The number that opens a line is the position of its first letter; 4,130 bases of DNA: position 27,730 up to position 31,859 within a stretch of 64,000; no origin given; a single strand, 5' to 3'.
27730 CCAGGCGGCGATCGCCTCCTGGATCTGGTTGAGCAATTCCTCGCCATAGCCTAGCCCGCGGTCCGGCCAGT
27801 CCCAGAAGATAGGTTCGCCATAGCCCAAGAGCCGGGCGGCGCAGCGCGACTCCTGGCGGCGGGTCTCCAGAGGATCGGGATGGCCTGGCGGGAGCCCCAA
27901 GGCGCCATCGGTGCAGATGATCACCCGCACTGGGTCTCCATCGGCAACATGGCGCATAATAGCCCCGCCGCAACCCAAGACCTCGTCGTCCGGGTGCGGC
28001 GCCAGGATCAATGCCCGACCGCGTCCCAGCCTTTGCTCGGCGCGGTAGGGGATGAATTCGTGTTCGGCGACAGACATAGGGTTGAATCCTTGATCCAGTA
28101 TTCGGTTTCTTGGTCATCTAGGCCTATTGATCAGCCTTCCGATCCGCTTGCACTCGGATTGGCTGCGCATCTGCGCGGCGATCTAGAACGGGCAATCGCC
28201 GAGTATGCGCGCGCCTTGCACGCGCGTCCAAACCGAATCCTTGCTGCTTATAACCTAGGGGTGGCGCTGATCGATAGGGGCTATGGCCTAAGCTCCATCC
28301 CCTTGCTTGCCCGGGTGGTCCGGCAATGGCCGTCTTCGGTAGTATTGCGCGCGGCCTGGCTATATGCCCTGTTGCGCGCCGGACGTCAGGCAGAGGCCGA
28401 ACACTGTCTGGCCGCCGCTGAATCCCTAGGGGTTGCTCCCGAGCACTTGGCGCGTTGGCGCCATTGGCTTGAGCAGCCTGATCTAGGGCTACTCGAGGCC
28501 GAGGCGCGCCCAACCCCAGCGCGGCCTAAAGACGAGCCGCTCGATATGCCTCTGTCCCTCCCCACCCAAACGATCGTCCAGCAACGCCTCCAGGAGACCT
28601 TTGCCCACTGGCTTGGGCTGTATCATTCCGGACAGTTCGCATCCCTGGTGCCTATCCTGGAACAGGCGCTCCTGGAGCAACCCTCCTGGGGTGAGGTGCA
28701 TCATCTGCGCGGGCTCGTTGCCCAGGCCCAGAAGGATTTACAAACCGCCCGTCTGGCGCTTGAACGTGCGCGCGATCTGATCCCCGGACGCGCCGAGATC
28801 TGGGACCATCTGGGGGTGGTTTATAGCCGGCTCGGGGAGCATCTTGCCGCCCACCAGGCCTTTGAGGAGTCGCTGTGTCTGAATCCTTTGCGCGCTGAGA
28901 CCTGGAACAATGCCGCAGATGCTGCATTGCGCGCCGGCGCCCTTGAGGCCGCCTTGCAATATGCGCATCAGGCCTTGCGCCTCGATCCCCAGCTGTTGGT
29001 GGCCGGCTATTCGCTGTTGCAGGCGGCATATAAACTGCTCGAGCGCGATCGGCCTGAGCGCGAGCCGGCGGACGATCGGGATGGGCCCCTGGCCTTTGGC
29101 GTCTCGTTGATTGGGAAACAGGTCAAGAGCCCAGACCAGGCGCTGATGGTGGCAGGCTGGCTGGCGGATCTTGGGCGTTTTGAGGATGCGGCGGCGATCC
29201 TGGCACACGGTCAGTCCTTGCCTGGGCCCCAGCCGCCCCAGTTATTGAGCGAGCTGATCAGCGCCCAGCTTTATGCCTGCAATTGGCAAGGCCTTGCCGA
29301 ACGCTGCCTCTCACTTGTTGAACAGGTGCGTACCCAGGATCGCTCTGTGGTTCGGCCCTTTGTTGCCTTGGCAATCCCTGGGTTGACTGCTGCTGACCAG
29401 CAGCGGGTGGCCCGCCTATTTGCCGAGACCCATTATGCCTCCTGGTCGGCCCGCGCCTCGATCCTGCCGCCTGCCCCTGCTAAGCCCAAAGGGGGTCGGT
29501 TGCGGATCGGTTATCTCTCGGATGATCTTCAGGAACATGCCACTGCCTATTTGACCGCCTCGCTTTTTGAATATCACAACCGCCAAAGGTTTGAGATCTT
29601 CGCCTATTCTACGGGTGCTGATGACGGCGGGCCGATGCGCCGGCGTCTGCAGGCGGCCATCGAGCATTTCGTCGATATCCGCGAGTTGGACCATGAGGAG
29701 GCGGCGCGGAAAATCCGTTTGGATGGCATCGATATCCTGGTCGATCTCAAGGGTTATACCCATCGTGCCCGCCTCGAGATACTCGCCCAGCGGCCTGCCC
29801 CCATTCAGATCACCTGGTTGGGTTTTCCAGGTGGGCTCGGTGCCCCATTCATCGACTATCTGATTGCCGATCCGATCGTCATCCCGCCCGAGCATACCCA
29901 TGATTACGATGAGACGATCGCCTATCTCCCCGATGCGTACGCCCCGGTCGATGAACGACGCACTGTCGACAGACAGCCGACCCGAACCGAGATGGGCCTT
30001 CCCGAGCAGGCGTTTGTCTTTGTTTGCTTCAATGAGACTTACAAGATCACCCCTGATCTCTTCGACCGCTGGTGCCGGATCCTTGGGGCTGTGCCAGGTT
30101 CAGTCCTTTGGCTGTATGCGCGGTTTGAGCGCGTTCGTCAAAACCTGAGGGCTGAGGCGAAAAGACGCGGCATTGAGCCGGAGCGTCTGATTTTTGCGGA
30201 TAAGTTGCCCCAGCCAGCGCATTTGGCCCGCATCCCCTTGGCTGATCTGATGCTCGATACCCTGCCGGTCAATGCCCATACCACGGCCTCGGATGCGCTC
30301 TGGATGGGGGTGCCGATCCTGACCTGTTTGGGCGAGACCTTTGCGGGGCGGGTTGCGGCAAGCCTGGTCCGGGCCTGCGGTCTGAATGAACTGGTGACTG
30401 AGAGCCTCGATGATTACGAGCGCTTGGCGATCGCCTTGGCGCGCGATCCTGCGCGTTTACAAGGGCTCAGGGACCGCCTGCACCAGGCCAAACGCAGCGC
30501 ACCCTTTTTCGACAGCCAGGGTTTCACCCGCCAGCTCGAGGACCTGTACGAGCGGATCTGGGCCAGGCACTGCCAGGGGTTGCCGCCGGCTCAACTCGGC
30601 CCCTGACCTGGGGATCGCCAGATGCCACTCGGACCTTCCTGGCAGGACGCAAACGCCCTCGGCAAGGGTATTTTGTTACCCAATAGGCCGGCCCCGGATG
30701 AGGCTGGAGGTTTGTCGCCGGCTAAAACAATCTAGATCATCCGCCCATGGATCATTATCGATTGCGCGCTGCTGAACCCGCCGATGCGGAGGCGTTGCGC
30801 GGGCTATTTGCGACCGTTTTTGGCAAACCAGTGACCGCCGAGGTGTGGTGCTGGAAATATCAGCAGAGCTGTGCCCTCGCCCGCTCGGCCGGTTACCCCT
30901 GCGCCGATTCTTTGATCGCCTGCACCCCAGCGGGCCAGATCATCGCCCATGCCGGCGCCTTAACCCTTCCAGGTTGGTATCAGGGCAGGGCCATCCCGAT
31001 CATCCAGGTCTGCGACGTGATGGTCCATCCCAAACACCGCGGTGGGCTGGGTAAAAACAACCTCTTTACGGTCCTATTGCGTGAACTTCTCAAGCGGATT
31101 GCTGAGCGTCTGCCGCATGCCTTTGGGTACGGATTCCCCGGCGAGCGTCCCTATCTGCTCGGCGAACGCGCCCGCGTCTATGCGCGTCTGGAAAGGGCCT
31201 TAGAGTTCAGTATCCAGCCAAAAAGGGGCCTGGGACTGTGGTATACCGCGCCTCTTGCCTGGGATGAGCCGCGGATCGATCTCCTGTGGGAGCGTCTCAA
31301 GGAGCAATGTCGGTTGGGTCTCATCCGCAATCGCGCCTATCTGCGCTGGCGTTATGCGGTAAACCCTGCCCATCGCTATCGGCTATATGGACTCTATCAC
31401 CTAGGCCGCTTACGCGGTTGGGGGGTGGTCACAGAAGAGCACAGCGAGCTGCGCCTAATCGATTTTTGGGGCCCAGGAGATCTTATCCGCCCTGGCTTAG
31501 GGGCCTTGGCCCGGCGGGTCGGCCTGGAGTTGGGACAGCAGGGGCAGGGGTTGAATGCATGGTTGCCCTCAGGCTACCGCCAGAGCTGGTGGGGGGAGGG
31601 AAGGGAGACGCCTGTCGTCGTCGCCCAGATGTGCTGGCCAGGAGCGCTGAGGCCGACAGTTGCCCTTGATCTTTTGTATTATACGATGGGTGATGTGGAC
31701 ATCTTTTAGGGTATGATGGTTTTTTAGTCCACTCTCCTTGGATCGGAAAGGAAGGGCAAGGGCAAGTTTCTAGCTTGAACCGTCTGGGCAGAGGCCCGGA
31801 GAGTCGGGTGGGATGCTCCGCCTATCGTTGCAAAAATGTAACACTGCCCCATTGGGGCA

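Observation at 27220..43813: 16.6-kb envelope/protein-glycosylation island directly flanking the flagellar filament genes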

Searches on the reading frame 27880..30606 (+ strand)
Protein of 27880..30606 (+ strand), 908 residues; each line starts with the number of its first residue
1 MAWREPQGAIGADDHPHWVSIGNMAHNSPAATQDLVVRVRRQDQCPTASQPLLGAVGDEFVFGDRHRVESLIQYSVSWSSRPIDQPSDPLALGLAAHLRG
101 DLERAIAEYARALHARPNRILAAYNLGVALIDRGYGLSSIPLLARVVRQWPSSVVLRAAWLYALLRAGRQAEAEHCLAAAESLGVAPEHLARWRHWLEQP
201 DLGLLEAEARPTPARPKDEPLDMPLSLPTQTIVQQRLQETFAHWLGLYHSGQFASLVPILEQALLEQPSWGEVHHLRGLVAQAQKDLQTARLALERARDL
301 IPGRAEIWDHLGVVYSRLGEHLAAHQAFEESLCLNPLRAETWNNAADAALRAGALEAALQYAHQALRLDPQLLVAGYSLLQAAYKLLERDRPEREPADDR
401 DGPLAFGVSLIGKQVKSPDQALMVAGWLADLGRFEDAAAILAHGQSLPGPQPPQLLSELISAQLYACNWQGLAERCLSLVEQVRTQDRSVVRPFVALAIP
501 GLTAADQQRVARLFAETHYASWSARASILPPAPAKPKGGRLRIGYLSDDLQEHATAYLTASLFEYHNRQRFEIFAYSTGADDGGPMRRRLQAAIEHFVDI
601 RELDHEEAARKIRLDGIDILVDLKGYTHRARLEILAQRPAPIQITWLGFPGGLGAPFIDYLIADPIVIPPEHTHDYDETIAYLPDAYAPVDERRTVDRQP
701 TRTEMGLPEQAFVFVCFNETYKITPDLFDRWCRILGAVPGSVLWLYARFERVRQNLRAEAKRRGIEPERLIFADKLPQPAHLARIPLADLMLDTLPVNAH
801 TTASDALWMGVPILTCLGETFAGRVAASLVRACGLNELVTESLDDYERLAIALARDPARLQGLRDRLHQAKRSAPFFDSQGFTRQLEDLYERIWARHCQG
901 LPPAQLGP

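Call 4: search_protein_families(library=pfam, proteins=[window:27880-30606:+], max_evalue=0.01)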
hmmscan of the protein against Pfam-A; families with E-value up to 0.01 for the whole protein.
window:27880-30606:+ (908 aa): 10 families
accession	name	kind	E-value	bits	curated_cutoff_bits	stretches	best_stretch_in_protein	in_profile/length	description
PF13844.12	Glyco_transf_41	-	7.8e-95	318.6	25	2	533-692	73-233/543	Glycosyl transferase family 41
PF07719.23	TPR_2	-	2.4e-11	43.3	27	1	339-371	1-33/34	Tetratricopeptide repeat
PF00515.34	TPR_1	-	3.2e-10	39.8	27.8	1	339-371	1-33/34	Tetratricopeptide repeat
PF13181.12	TPR_8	-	9.1e-09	35.2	25.7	0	339-371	1-33/34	Tetratricopeptide repeat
PF13432.12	TPR_16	-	1.3e-08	35.5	32.7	2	312-371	4-63/65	Tetratricopeptide repeat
PF13428.12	TPR_14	-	4.3e-07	30.4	23.5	0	306-347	2-43/44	Tetratricopeptide repeat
PF14559.12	TPR_19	-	2.6e-06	28.1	25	0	99-134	4-39/68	Tetratricopeptide repeat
PF13414.12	TPR_11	-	4.4e-06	26.7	26.8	1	94-130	2-38/42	TPR repeat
PF13424.12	TPR_12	-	3.7e-05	24.3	30.1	1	270-332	9-72/77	Tetratricopeptide repeat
PF13431.12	TPR_17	-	0.0048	17.5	24.4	0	328-360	2-34/34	Tetratricopeptide repeat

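Call 9: search_protein_families(library=ncbifam, proteins=[window:27880-30606:+], max_evalue=0.01)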
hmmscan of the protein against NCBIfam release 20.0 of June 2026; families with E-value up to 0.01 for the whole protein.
window:27880-30606:+ (908 aa): 10 families
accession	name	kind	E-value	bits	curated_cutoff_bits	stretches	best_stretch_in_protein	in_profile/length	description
NF040959.1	MamA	equivalog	3e-15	56.2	200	2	252-330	120-198/204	magnetosome protein MamA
TIGR02917.1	PEP_TPR_lipo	equivalog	2.5e-11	42.2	312.2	2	302-373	462-533/899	XrtA/PEP-CTERM system TPR-repeat protein PrsT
TIGR02521.1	type_IV_pilW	equivalog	5e-10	39.3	154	1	248-385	42-181/234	type IV pilus biogenesis/stability protein PilW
NF033920.0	C39_PA2778_fam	equivalog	7e-08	32.2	150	1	284-370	169-255/255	PA2778 family cysteine peptidase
NF033762.1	social_mot_Tgl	equivalog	1.6e-05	24.4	225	0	271-366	31-127/252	social motility TPR repeat lipoprotein Tgl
NF008391.2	PRK11189.1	equivalog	2.9e-05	23.7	250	1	253-344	47-138/297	lipoprotein NlpI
TIGR02552.1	LcrH_SycD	equivalog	0.00011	22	104.8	0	90-139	56-105/136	SycD/LcrH family type III secretion system chaperone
NF002725.1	PRK02603.1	equivalog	0.00013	22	143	0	278-346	42-113/173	photosystem I assembly protein Ycf3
NF008520.0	PRK11447.1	equivalog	0.00041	18.3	858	0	123-198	272-347/1157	cellulose synthase complex outer membrane protein BcsC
NF033758.1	gliding_GltE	equivalog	0.00048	19.2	225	0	91-159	91-159/411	adventurous gliding motility TPR repeat lipoprotein GltE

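Call 30: search_solved_structures(query=window:28060-30606:+, max_evalue=0.001)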
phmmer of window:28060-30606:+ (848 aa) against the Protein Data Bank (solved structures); distinct sequences matched with E-value up to 0.001: 67 (the best 60 are shown).
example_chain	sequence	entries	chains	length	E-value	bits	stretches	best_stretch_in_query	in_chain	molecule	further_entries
7yea_A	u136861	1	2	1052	4.7e-94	319.5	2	640-844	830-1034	UDP-N-acetylglucosamine--peptide N-acetylglucosaminyltransferase 110 kDa subunit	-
7yeh_B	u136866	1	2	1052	5.2e-94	319.3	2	640-844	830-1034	UDP-N-acetylglucosamine--peptide N-acetylglucosaminyltransferase 110 kDa subunit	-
7ntf_A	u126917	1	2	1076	5.6e-94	319.2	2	640-844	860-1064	Isoform 1 of UDP-N-acetylglucosamine--peptide N-acetylglucosaminyltransferase 110 kDa subu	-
2jlb_A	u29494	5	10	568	2.1e-92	314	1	357-837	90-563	XCC0866 | XCOGT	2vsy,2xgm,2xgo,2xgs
2vsn_A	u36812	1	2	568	5.7e-92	312.6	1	357-837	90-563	XCOGT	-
6q4m_A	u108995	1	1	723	5.4e-88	299.4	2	640-844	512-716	UDP-N-acetylglucosamine--peptide N-acetylglucosaminyltransferase 110 kDa subunit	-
6ibo_A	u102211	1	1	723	6.9e-88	299.1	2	640-844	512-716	UDP-N-acetylglucosamine--peptide N-acetylglucosaminyltransferase 110 kDa subunit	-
5nps_A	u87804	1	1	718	9.1e-88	298.7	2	640-844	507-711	UDP-N-acetylglucosamine--peptide N-acetylglucosaminyltransferase 110 kDa subunit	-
5npr_A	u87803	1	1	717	9.1e-88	298.7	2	640-844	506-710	UDP-N-acetylglucosamine--peptide N-acetylglucosaminyltransferase 110 kDa subunit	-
8cm9_A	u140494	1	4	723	9.2e-88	298.7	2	640-844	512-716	UDP-N-acetylglucosamine--peptide N-acetylglucosaminyltransferase 110 kDa subunit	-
3pe3_A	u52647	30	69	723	9.3e-88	298.6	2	640-844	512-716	UDP-N-acetylglucosamine--peptide N-acetylglucosaminyltransferase 110 kDa subunit | UDP-N-ACETYLGLUCOSAMINE--PEPTIDE N-ACETYLGLUCOSAMINYL TRANSFERASE 110 KDA SUB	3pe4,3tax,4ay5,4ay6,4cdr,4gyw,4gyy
6tka_AAA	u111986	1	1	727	9.6e-88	298.6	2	640-844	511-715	UDP-N-acetylglucosamine--peptide N-acetylglucosaminyltransferase 110 kDa subunit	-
5lvv_A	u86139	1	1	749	1.1e-87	298.4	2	640-844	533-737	UDP-N-acetylglucosamine--peptide N-acetylglucosaminyltransferase 110 kDa subunit,UDP-N-ace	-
5lwv_A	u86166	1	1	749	1.1e-87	298.4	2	640-844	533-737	Host cell factor 1,UDP-N-acetylglucosamine--peptide N-acetylglucosaminyltransferase 110 kD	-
5hgv_A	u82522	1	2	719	4.2e-87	296.5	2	640-844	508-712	UDP-N-acetylglucosamine--peptide N-acetylglucosaminyltransferase 110 kDa subunit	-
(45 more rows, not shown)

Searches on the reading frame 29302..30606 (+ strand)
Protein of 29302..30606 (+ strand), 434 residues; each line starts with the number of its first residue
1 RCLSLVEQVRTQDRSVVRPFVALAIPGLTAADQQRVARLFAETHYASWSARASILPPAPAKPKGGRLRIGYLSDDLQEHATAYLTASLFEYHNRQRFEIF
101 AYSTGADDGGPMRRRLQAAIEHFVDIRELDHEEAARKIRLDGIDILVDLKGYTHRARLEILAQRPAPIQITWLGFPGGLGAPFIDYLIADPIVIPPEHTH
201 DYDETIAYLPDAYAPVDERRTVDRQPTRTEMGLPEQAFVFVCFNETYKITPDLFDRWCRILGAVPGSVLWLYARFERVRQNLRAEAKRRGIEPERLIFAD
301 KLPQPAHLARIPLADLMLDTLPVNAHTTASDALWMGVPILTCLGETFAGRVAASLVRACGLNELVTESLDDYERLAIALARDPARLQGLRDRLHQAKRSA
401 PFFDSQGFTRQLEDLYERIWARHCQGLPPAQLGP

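Call 59: search_solved_structures(query=window:29302-30606:+, max_evalue=1e-40, show_alignments=5)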
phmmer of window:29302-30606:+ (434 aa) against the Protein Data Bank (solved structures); distinct sequences matched with E-value up to 1e-40: 19.
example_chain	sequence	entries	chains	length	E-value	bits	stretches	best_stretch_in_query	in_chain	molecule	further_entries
2jlb_A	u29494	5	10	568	1.8e-88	300.7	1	12-423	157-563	XCC0866 | XCOGT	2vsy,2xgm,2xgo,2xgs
2vsn_A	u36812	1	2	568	4.5e-88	299.4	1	12-423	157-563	XCOGT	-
6q4m_A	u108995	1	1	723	5.1e-84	286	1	226-430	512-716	UDP-N-acetylglucosamine--peptide N-acetylglucosaminyltransferase 110 kDa subunit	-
6ibo_A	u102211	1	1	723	7e-84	285.6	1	226-430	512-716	UDP-N-acetylglucosamine--peptide N-acetylglucosaminyltransferase 110 kDa subunit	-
5npr_A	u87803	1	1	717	9.3e-84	285.1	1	226-430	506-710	UDP-N-acetylglucosamine--peptide N-acetylglucosaminyltransferase 110 kDa subunit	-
5nps_A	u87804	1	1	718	9.3e-84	285.1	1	226-430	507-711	UDP-N-acetylglucosamine--peptide N-acetylglucosaminyltransferase 110 kDa subunit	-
8cm9_A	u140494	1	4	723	9.6e-84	285.1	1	226-430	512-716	UDP-N-acetylglucosamine--peptide N-acetylglucosaminyltransferase 110 kDa subunit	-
3pe3_A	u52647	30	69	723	9.6e-84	285.1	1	226-430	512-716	UDP-N-acetylglucosamine--peptide N-acetylglucosaminyltransferase 110 kDa subunit | UDP-N-ACETYLGLUCOSAMINE--PEPTIDE N-ACETYLGLUCOSAMINYL TRANSFERASE 110 KDA SUB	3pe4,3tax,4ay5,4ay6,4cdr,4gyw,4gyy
6tka_AAA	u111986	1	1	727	9.7e-84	285.1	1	226-430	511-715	UDP-N-acetylglucosamine--peptide N-acetylglucosaminyltransferase 110 kDa subunit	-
5lvv_A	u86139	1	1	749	1.1e-83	284.9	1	226-430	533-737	UDP-N-acetylglucosamine--peptide N-acetylglucosaminyltransferase 110 kDa subunit,UDP-N-ace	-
5lwv_A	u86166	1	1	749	1.1e-83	284.9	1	226-430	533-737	Host cell factor 1,UDP-N-acetylglucosamine--peptide N-acetylglucosaminyltransferase 110 kD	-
7yeh_B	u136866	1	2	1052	3.1e-83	283.4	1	226-430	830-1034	UDP-N-acetylglucosamine--peptide N-acetylglucosaminyltransferase 110 kDa subunit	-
7yea_A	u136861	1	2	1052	3.2e-83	283.4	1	226-430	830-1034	UDP-N-acetylglucosamine--peptide N-acetylglucosaminyltransferase 110 kDa subunit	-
7ntf_A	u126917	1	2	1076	3.4e-83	283.3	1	226-430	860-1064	Isoform 1 of UDP-N-acetylglucosamine--peptide N-acetylglucosaminyltransferase 110 kDa subu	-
5hgv_A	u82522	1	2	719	4.6e-83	282.8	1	226-430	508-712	UDP-N-acetylglucosamine--peptide N-acetylglucosaminyltransferase 110 kDa subunit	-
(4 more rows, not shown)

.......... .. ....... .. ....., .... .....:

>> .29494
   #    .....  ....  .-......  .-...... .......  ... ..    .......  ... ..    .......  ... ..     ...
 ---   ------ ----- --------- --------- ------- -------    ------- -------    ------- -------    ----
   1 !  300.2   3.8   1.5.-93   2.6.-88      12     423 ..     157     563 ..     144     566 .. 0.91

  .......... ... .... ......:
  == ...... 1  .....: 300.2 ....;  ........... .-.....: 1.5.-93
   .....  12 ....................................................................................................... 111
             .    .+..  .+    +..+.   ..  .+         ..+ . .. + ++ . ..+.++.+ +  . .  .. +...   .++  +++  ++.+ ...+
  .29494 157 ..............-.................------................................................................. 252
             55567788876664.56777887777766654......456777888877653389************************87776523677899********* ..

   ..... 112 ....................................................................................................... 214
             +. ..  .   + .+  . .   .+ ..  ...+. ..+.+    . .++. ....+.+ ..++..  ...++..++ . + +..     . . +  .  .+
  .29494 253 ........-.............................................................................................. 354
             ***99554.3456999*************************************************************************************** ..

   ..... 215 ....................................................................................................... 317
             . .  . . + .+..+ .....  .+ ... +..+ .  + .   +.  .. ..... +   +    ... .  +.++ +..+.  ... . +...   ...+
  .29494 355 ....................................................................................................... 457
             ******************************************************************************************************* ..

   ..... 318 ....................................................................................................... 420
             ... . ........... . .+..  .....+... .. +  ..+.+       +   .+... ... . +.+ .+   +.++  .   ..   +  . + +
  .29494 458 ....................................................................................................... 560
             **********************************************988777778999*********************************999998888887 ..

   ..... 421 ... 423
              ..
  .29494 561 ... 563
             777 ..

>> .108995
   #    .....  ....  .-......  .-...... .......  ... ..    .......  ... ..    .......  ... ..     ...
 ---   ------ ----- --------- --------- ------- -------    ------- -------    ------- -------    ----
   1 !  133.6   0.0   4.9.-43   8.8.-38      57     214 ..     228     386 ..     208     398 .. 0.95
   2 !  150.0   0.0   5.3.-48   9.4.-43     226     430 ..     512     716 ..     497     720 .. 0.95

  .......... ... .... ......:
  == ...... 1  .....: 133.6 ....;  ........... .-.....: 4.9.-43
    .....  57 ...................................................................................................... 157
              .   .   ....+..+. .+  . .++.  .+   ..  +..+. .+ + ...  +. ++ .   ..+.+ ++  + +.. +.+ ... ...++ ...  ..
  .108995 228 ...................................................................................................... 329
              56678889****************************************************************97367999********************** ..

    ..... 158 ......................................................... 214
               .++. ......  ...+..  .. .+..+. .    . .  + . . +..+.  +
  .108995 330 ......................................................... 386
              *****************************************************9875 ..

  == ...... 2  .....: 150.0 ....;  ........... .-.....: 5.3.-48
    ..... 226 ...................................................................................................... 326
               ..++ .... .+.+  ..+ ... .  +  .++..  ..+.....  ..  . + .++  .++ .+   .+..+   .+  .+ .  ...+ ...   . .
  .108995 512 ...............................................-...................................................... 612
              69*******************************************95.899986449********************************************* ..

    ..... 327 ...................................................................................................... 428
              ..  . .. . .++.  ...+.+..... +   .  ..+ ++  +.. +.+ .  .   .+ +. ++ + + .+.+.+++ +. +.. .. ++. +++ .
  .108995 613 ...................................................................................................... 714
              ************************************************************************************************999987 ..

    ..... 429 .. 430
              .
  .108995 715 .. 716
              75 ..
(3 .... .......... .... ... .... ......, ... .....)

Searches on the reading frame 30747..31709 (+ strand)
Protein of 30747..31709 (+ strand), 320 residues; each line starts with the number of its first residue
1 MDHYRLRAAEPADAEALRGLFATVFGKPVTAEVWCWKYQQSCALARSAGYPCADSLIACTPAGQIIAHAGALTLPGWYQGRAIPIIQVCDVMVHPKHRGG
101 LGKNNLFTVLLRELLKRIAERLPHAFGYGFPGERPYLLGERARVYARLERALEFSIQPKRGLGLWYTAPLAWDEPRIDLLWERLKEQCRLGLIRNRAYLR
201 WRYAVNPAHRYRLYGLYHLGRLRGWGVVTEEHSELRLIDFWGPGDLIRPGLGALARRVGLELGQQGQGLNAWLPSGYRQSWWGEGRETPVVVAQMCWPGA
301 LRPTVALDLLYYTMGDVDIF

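Call 4: search_protein_families(library=pfam, proteins=[window:30747-31709:+], max_evalue=0.01)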
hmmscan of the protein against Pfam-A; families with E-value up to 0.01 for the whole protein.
window:30747-31709:+ (320 aa): 1 family
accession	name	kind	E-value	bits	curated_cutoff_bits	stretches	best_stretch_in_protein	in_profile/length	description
PF13527.13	Acetyltransf_9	-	2.2e-09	37.8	25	1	6-135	2-117/127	Acetyltransferase (GNAT) domain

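Call 9: search_protein_families(library=ncbifam, proteins=[window:30747-31709:+], max_evalue=0.01)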
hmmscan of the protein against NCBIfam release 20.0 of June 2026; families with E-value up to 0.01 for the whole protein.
window:30747-31709:+ (320 aa): 0 families
